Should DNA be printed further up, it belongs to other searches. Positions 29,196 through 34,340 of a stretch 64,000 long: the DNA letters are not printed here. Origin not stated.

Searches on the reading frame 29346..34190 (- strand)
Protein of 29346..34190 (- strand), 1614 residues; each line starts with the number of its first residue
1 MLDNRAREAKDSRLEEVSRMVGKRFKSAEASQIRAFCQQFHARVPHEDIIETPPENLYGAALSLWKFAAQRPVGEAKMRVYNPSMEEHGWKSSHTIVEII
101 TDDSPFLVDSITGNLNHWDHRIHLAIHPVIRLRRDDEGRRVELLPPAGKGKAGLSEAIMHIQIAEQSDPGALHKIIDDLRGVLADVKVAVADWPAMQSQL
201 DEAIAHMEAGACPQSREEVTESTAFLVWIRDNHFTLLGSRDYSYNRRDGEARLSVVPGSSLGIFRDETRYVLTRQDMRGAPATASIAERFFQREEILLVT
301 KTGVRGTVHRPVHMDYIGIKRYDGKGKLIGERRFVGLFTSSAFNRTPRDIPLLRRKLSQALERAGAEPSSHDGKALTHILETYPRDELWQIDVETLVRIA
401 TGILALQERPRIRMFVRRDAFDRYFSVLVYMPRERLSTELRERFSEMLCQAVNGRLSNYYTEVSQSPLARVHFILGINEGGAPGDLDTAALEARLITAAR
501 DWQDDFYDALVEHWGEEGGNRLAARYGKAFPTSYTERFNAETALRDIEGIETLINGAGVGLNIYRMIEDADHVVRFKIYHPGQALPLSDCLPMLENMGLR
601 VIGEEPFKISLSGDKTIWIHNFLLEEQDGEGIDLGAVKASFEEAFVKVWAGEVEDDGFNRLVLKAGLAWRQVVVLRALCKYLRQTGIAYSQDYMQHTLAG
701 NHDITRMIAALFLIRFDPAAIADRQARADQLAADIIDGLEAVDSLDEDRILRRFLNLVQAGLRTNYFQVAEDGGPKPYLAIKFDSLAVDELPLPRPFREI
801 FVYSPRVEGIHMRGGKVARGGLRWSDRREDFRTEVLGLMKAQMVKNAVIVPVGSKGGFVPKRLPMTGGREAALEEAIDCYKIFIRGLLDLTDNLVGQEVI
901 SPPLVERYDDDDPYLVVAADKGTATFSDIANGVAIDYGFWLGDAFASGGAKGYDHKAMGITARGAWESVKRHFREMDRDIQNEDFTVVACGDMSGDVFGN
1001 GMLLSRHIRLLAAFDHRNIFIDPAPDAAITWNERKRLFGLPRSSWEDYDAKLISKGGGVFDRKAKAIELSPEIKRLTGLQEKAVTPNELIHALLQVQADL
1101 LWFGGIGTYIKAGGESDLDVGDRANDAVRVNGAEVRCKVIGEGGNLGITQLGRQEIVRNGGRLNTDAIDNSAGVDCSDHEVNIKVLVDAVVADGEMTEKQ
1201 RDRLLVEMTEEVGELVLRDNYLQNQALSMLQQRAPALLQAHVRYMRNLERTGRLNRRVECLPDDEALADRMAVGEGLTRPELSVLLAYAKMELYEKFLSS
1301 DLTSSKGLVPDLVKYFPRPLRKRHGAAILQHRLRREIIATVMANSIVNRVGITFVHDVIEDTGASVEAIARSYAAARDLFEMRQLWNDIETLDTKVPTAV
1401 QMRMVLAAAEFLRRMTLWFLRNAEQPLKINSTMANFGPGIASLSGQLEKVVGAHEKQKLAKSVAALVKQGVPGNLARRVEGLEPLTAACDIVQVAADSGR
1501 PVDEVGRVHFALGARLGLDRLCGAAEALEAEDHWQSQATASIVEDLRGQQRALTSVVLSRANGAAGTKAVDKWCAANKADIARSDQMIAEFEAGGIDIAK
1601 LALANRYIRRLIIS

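Call 7: search_protein_families(library=pfam, proteins=[window:29346-34190:-], max_evalue=0.01)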
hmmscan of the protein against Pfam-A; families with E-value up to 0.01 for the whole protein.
window:29346-34190:- (1614 aa): 8 families
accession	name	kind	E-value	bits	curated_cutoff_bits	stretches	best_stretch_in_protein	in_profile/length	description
PF05088.18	Bac_GDH_CD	-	1.5e-261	868.6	22.8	1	735-1229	2-496/497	Bacterial NAD-glutamate dehydrogenase, catalytic domain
PF21074.2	GDH_C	-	2.8e-115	385.6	26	1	1274-1609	1-338/339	Glutamate dehydrogenase, C-terminal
PF21075.3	GDH_ACT1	-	1.5e-47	161.5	23.7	1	36-179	1-144/144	Glutamate dehydrogenase, ACT1 domain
PF21078.2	GDH_HM3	-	1.6e-29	102.3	24.6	1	653-718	1-66/66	Glutamate dehydrogenase, helical motif 3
PF21076.3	GDH_ACT2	-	3.5e-28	98.5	22.8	1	413-503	1-90/90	Glutamate dehydrogenase, ACT2 domain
PF21073.2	GDH_HM1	-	8.3e-25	86.9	21.2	1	350-409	1-60/60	Glutamate dehydrogenase, helical motif 1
PF21077.3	GDH_ACT3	-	2.5e-24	85.2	22.2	1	559-635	2-78/80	Glutamate dehydrogenase, ACT3 domain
PF21079.2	GDH_HM2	-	8e-17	61.4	21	1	509-553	1-45/45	Glutamate dehydrogenase, helical motif 2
